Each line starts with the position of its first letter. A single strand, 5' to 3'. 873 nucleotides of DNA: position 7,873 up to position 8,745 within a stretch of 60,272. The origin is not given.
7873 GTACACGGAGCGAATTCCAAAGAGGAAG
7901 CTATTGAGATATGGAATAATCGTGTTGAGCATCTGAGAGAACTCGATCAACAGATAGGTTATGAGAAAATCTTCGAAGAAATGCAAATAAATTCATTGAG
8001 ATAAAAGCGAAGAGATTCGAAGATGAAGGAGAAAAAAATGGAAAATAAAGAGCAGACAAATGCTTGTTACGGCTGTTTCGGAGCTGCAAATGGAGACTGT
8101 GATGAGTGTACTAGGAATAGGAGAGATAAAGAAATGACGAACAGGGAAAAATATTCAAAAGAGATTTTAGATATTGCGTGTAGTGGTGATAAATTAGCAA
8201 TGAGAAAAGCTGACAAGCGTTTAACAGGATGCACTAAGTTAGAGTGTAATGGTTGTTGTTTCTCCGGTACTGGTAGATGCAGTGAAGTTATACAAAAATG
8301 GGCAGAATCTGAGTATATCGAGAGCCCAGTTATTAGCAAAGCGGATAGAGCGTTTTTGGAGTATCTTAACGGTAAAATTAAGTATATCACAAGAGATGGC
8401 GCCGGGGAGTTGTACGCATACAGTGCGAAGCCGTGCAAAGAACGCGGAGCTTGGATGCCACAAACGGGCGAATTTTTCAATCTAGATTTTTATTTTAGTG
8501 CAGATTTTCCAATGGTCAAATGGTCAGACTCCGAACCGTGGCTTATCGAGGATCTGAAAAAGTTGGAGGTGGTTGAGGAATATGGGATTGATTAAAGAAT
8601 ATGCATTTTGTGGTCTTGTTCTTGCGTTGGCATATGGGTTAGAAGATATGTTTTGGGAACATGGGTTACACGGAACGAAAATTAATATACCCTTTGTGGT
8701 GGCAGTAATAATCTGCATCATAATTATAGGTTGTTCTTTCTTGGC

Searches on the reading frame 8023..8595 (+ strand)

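Call 22: search_protein_families(library=phrogs, max_evalue=0.001, proteins=[window:8023-8595:+])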
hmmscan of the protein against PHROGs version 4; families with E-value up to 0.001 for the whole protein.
window:8023-8595:+ (190 aa): 2 families
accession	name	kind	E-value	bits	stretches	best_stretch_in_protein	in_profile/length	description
phrog_22292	-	unknown function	2.6e-37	129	1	38-186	1-151/155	-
phrog_1972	-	unknown function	0.00037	21.2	1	118-148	45-77/160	-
